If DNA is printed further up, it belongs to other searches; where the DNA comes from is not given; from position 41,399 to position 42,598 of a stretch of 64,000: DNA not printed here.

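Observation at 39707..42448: Operon of three tandem QueG/reductive-dehalogenase-like Fe-S paralogues that fits neither known role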

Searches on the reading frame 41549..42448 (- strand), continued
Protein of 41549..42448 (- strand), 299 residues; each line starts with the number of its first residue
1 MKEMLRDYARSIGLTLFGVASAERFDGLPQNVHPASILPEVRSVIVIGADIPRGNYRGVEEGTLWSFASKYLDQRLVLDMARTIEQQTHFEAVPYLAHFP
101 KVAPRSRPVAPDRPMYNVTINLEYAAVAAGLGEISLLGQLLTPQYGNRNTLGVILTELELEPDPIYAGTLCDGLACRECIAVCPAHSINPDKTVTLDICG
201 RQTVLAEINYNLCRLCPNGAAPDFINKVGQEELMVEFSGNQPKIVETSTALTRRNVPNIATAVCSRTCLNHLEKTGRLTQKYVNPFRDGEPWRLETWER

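Call 30: find_encoding_contigs(protein=P0050, flank=8000, max_places=2)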
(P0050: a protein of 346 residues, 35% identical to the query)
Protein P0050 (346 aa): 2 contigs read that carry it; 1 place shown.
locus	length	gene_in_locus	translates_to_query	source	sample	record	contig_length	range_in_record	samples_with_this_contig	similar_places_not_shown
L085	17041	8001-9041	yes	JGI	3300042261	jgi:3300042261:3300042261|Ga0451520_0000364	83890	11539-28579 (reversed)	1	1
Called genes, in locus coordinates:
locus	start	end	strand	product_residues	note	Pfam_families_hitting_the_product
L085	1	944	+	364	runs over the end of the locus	PF01784:DUF34_NIF3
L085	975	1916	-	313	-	PF01073:3Beta_HSD, PF01370:Epimerase, PF02719:Polysacc_synt_2, PF04321:RmlD_sub_bind, PF05368:NmrA (weak), PF07993:NAD_binding_4 (weak), PF13460:NAD_binding_10, PF16363:GDP_Man_Dehyd, +1 more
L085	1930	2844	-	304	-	PF01073:3Beta_HSD (weak), PF01370:Epimerase, PF16363:GDP_Man_Dehyd, PF02719:Polysacc_synt_2, PF04321:RmlD_sub_bind (faint), PF07993:NAD_binding_4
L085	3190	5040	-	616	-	PF12708:Pect-lyase_RHGA_epim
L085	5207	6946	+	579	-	PF01268:FTHFS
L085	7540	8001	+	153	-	PF00359:PTS_EIIA_2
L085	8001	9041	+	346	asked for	-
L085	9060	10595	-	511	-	PF00370:FGGY_N, PF02782:FGGY_C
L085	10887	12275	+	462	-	PF08245:Mur_ligase_M, PF02875:Mur_ligase_C, PF27239:FOL3_C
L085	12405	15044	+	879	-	PF00089:Trypsin (weak), PF13365:Trypsin_2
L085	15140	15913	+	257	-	-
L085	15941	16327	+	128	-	-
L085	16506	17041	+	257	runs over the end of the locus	-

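Call 37: search_solved_structures(query=A1, max_evalue=1, show_alignments=5)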
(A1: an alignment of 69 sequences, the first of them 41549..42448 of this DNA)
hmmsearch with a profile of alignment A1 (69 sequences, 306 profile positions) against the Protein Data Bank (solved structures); distinct sequences matched with E-value up to 1: 47.
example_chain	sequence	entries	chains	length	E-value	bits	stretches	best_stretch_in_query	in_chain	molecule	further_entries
8q4h_A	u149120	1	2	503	2e-19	73.1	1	135-203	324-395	Tetrachloroethene reductive dehalogenase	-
4uqu_A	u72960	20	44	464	3.5e-14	55.8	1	135-198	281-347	TETRACHLOROETHENE REDUCTIVE DEHALOGENASE CATALYTIC SUBUNIT PCEA | TETRACHLOROETHENE REDUCTIVE DEHALOGENASE CATALYTIC SUBUNIT | Tetrachloroethene reductive dehal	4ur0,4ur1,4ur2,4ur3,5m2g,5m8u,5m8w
5d08_A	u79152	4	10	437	3.4e-11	46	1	132-196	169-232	Epoxyqueuosine reductase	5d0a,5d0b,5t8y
5d6s_A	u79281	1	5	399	8.1e-11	44.8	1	135-202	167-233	Epoxyqueuosine reductase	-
4ras_A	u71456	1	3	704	7.4e-10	41.6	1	134-222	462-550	Oxidoreductase, NAD-binding/iron-sulfur cluster-binding protein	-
6zy0_A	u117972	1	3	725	8.3e-10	41.5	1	134-223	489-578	Oxidoreductase, NAD-binding/iron-sulfur cluster-binding protein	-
6zxu_A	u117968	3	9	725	1e-09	41.2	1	134-223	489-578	Oxidoreductase, NAD-binding/iron-sulfur cluster-binding protein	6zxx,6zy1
8rvv_A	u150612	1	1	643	3.3e-07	32.9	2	157-199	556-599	H(2):CoB-CoM heterodisulfide,ferredoxin reductase subunit A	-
8rvu_a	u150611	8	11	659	3.8e-07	32.7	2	157-199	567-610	H(2):CoB-CoM heterodisulfide,ferredoxin reductase subunit A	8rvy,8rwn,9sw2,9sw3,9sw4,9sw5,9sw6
7bkb_K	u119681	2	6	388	4.7e-05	25.8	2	169-212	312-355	Formylmethanofuran dehydrogenase, subunit F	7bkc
5t5i_G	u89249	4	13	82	0.00014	24.3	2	174-199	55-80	Tungsten formylmethanofuran dehydrogenase subunit fwdG | Tungsten formylmethanofuran dehydrogenase, subunit G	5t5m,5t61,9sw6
9sfi_U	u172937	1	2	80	0.00042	22.7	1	174-196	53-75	4Fe-4S binding protein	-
8a8o_C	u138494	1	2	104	0.0035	19.7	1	173-210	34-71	Beta-subunit of the PAPS reductase from Methanothermococcus thermolithotrophicus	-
7bkb_A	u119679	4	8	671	0.0055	19.1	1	162-200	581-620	CoB--CoM heterodisulfide reductase iron-sulfur subunit A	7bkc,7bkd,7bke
7z0s_F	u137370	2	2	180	0.011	18.1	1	180-266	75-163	Formate hydrogenlyase subunit 6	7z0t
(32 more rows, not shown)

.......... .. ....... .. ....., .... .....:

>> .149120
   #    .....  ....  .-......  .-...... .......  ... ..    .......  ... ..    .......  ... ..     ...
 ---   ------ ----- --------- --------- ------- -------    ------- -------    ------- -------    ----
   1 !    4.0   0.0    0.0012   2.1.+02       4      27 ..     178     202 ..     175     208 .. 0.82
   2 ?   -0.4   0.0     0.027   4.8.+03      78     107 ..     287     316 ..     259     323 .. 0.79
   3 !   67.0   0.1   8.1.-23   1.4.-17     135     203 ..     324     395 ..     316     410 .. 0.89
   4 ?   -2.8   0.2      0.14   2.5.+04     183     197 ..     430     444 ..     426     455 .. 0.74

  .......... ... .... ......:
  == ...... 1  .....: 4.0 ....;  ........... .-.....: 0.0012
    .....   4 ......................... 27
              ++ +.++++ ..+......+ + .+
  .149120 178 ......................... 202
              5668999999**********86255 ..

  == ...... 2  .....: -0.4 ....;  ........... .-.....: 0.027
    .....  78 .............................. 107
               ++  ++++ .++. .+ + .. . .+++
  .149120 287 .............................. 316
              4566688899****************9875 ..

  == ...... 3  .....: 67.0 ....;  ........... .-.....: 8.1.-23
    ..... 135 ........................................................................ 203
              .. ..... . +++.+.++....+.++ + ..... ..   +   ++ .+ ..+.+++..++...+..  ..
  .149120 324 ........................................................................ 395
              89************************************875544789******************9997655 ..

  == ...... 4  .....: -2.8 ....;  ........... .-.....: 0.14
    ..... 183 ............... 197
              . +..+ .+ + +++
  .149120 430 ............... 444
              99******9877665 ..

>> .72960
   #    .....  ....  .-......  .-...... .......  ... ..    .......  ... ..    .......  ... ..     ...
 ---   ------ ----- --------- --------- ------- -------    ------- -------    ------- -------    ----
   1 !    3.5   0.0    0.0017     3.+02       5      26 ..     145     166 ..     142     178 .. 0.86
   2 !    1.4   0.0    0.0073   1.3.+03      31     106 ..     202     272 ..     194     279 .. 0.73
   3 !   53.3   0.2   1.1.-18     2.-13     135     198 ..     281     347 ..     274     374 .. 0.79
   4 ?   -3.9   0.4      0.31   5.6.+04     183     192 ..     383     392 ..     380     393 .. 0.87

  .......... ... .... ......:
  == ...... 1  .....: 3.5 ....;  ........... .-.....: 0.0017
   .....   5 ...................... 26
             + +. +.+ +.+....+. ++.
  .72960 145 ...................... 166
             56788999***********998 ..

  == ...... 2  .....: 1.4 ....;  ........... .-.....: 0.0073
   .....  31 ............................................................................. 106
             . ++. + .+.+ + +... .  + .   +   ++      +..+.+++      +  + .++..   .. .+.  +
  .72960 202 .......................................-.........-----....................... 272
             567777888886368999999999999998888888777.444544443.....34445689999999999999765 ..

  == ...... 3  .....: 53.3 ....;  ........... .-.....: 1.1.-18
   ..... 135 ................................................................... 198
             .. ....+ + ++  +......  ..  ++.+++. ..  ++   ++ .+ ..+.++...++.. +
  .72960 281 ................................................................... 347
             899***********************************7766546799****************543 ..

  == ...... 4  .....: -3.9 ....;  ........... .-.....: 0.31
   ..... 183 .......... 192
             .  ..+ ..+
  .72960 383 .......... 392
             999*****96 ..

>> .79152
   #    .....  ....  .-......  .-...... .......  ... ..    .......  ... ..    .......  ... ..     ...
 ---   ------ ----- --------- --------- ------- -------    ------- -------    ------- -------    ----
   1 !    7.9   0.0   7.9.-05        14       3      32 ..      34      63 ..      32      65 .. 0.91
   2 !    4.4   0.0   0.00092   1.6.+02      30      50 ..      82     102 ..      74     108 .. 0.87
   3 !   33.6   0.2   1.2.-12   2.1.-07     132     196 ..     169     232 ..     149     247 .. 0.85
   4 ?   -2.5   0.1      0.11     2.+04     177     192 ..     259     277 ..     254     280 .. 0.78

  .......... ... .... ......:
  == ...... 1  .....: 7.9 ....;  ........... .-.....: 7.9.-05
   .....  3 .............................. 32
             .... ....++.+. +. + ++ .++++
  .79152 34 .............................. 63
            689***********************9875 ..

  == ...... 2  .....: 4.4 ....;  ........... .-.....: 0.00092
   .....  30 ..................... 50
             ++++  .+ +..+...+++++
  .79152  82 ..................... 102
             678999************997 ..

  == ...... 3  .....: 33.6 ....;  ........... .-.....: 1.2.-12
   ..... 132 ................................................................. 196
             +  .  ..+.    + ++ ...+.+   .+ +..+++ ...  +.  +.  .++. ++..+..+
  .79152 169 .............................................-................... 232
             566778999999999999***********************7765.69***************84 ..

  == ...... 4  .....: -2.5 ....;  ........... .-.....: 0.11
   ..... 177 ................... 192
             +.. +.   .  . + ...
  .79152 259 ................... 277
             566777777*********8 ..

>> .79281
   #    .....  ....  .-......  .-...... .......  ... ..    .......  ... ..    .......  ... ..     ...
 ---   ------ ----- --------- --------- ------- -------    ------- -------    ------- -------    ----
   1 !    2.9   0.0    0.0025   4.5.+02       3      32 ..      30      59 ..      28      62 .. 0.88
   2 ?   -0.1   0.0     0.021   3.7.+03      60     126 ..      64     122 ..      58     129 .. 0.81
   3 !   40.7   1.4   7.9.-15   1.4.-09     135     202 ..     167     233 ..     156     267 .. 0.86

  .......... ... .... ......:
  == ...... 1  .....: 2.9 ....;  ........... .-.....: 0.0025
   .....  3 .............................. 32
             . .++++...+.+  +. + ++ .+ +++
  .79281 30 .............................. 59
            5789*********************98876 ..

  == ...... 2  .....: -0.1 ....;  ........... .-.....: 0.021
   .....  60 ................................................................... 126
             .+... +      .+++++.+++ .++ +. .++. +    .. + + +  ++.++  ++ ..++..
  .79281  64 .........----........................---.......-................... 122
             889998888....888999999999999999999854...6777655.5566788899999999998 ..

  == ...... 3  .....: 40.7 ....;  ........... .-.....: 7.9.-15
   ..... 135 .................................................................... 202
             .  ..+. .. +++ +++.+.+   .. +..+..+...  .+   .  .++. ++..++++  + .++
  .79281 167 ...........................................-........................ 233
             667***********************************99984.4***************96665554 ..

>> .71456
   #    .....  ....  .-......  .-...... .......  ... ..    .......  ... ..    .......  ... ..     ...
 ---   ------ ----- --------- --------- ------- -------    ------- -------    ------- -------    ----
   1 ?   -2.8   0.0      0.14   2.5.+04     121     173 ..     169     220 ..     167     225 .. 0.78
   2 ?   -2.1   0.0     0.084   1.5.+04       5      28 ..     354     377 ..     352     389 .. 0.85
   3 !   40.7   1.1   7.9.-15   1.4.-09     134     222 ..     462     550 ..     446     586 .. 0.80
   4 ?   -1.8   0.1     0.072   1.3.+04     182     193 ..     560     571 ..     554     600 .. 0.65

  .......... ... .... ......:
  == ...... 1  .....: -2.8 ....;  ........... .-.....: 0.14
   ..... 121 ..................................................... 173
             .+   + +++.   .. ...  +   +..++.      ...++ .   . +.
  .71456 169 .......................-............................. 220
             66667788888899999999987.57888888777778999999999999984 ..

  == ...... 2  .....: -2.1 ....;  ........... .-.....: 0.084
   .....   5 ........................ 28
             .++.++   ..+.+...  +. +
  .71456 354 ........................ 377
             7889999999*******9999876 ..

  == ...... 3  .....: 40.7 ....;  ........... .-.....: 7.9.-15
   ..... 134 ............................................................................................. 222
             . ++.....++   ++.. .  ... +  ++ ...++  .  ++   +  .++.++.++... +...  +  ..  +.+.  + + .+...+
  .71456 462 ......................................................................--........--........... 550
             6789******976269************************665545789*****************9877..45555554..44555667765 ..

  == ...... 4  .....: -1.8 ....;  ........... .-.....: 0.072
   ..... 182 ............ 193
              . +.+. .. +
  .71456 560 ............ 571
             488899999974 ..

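Call 38: search_protein_representatives(alignment_id=A1)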
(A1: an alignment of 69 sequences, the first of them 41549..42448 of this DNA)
Query: 69 sequences, 306 profile positions. Proteins with E-value up to 0.001 (for the whole library): 8012; up to 1e-10: 2331; up to 1e-30: 444. The best 150 are listed.
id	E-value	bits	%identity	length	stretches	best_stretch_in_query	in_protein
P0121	5.1e-124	429.7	-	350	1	1-303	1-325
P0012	1.0e-115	402.5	-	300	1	2-301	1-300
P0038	5.7e-107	373.7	-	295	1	3-301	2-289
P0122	1.1e-105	369.5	-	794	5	3-222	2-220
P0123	1.5e-103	362.5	-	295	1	4-301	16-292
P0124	1.8e-102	358.9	-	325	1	4-297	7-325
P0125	2.8e-102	358.3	-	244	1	3-233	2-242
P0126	1.8e-101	355.7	-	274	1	2-292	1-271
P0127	3.3e-100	351.5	-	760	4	3-273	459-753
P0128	1.3e-97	343.0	-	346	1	2-301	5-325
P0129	4.0e-97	341.4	-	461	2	4-291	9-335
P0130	1.7e-96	339.3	-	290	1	34-297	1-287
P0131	1.1e-95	336.7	-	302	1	2-295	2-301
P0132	3.2e-95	335.2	-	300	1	4-302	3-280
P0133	2.8e-94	332.1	-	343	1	4-299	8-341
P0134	8.4e-94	330.5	-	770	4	3-232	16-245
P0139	1.8e-91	322.8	-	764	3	4-222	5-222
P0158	7.5e-82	291.2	-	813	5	4-273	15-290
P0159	3.7e-81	289.0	-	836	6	1-223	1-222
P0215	5.2e-64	232.7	-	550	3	4-291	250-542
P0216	6.8e-64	232.3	-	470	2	3-201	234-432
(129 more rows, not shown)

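Call 39: search_protein_families(library=pfam, proteins=[P0122, P0134, P0139, P0127, P0158, P0159, P0129, P0215, P0216, P0121], max_evalue=0.01)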
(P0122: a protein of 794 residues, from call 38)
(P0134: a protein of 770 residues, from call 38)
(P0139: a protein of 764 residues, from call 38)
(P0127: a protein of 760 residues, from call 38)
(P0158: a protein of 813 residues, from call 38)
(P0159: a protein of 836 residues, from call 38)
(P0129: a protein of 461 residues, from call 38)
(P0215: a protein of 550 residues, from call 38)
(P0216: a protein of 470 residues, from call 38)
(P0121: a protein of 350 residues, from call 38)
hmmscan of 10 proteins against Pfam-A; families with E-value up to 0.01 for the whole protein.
P0122 (794 aa): 9 families
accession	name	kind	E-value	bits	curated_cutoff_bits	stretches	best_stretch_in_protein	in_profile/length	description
PF00037.32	Fer4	-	2.9e-07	30.5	21.1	2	173-190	5-22/24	4Fe-4S binding domain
PF12838.12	Fer4_7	-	1e-06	29.5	27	1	176-218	2-38/52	4Fe-4S dicluster domain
PF13183.11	Fer4_8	-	1.1e-06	29.5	27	0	166-189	46-67/68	4Fe-4S dicluster domain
PF08331.15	QueG_DUF1730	-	1.4e-06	28.6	25.1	0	327-356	3-32/77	Epoxyqueuosine reductase QueG, DUF1730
PF12837.12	Fer4_6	-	5.8e-06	26.5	25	2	173-189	6-22/24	4Fe-4S binding domain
PF13187.11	Fer4_9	-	1.4e-05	25.4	27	1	176-194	2-20/52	4Fe-4S dicluster domain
PF13237.11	Fer4_10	-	4.7e-05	23.7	25.5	1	170-194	3-22/53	4Fe-4S dicluster domain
PF13484.11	Fer4_16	-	6.5e-05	24.1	30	2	176-196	2-21/66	4Fe-4S double cluster binding domain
PF12800.12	Fer4_4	-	0.0067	17.1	24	0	173-188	1-16/17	4Fe-4S binding domain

P0134 (770 aa): 7 families
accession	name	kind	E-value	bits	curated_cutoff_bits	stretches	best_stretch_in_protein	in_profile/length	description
PF12837.12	Fer4_6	-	1.2e-07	31.7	25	2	188-205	6-23/24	4Fe-4S binding domain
PF08331.15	QueG_DUF1730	-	2.1e-07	31.2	25.1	0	48-67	3-22/77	Epoxyqueuosine reductase QueG, DUF1730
PF13484.11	Fer4_16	-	6.9e-07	30.4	30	2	191-225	2-34/66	4Fe-4S double cluster binding domain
PF13183.11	Fer4_8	-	0.00025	21.9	27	0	184-204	47-67/68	4Fe-4S dicluster domain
PF00037.32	Fer4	-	0.0003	20.9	21.1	0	188-206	5-23/24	4Fe-4S binding domain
PF12838.12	Fer4_7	-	0.006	17.5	27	0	191-216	2-31/52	4Fe-4S dicluster domain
PF13237.11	Fer4_10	-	0.0081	16.5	25.5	0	188-217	6-26/53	4Fe-4S dicluster domain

P0139 (764 aa): 7 families
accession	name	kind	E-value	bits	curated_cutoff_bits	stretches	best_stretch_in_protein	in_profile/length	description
PF13187.11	Fer4_9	-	1.3e-05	25.5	27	0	658-683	2-27/52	4Fe-4S dicluster domain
PF00037.32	Fer4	-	4.9e-05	23.4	21.1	1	658-673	8-23/24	4Fe-4S binding domain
PF13237.11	Fer4_10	-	0.00017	21.9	25.5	1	652-680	3-33/53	4Fe-4S dicluster domain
PF13183.11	Fer4_8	-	0.0013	19.7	27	0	171-191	47-67/68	4Fe-4S dicluster domain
PF13484.11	Fer4_16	-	0.0017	19.5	30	1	658-678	2-21/66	4Fe-4S double cluster binding domain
PF08331.15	QueG_DUF1730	-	0.0052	17.1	25.1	0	34-54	1-21/77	Epoxyqueuosine reductase QueG, DUF1730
PF12838.12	Fer4_7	-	0.0057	17.5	27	1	658-679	2-23/52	4Fe-4S dicluster domain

P0127 (760 aa): 8 families
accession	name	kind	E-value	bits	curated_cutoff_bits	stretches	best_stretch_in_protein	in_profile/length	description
PF12838.12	Fer4_7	-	2.8e-10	40.9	27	2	633-674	2-42/52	4Fe-4S dicluster domain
PF13187.11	Fer4_9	-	1.4e-07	31.8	27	2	633-673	2-40/52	4Fe-4S dicluster domain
PF08331.15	QueG_DUF1730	-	5.2e-07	29.9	25.1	0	327-369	3-42/77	Epoxyqueuosine reductase QueG, DUF1730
PF13237.11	Fer4_10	-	4.2e-05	23.8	25.5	1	627-673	3-45/53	4Fe-4S dicluster domain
PF13484.11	Fer4_16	-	7.9e-05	23.8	30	1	633-653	2-21/66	4Fe-4S double cluster binding domain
PF12837.12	Fer4_6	-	0.00013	22.2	25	2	632-648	8-24/24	4Fe-4S binding domain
PF13183.11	Fer4_8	-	0.00024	22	27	0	624-646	46-67/68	4Fe-4S dicluster domain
PF13459.11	Fer4_15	-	0.003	18.7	22.4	0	178-208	7-36/66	4Fe-4S single cluster domain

P0158 (813 aa): 7 families
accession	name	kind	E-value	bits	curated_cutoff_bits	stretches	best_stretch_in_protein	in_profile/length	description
PF00037.32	Fer4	-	5.6e-06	26.4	21.1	1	706-723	6-23/24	4Fe-4S binding domain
PF13237.11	Fer4_10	-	1.6e-05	25.2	25.5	1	702-723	3-26/53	4Fe-4S dicluster domain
PF13484.11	Fer4_16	-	0.00026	22.1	30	1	708-726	2-20/66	4Fe-4S double cluster binding domain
PF13183.11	Fer4_8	-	0.0008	20.3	27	0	192-235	5-54/68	4Fe-4S dicluster domain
PF12838.12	Fer4_7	-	0.00089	20.1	27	1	708-728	2-22/52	4Fe-4S dicluster domain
PF08331.15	QueG_DUF1730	-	0.0043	17.4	25.1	0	46-71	3-26/77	Epoxyqueuosine reductase QueG, DUF1730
PF13187.11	Fer4_9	-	0.0082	16.6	27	1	708-723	2-17/52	4Fe-4S dicluster domain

P0159 (836 aa): 1 family
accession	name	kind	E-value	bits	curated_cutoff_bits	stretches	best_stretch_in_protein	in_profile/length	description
PF08331.15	QueG_DUF1730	-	1.6e-06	28.3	25.1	0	353-375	2-24/77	Epoxyqueuosine reductase QueG, DUF1730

P0129 (461 aa): 7 families
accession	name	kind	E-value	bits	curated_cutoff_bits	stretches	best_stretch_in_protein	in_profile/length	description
PF00037.32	Fer4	-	1.2e-05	25.4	21.1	1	197-217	4-24/24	4Fe-4S binding domain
PF12838.12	Fer4_7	-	0.00032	21.6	27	1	201-241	2-39/52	4Fe-4S dicluster domain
PF13237.11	Fer4_10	-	0.00089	19.6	25.5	1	195-225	3-27/53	4Fe-4S dicluster domain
PF13187.11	Fer4_9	-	0.0016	18.8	27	1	200-216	36-52/52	4Fe-4S dicluster domain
PF13484.11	Fer4_16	-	0.0018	19.5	30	1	201-228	2-28/66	4Fe-4S double cluster binding domain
PF12797.12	Fer4_2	-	0.0026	18.1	24.5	1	194-212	3-21/22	4Fe-4S binding domain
PF12837.12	Fer4_6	-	0.0063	16.9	25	1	195-216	3-24/24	4Fe-4S binding domain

P0215 (550 aa): 2 families
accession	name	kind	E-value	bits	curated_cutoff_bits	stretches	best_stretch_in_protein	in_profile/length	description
PF00037.32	Fer4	-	0.0021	18.2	21.1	0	422-438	7-23/24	4Fe-4S binding domain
PF13183.11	Fer4_8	-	0.0048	17.9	27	0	416-434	47-65/68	4Fe-4S dicluster domain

P0216 (470 aa): 8 families
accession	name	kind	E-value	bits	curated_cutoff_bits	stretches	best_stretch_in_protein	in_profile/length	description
PF12838.12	Fer4_7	-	3.8e-10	40.5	27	2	166-223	4-51/52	4Fe-4S dicluster domain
PF13484.11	Fer4_16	-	9e-10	39.6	30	1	413-469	4-65/66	4Fe-4S double cluster binding domain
PF00037.32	Fer4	-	7.7e-07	29.1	21.1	0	212-223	10-21/24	4Fe-4S binding domain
PF12837.12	Fer4_6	-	4.1e-06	26.9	25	0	212-223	11-22/24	4Fe-4S binding domain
PF13187.11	Fer4_9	-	7.5e-06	26.3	27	1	413-468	4-48/52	4Fe-4S dicluster domain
PF12798.12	Fer4_3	-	3.1e-05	24.9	27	0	212-223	3-14/15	4Fe-4S binding domain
PF12800.12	Fer4_4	-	6.2e-05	23.4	24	0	212-223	6-17/17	4Fe-4S binding domain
PF13237.11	Fer4_10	-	0.00046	20.5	25.5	0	212-227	11-22/53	4Fe-4S dicluster domain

P0121 (350 aa): 1 family
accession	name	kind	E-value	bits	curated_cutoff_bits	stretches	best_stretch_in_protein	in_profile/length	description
PF13187.11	Fer4_9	-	0.0022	18.4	27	1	189-205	36-52/52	4Fe-4S dicluster domain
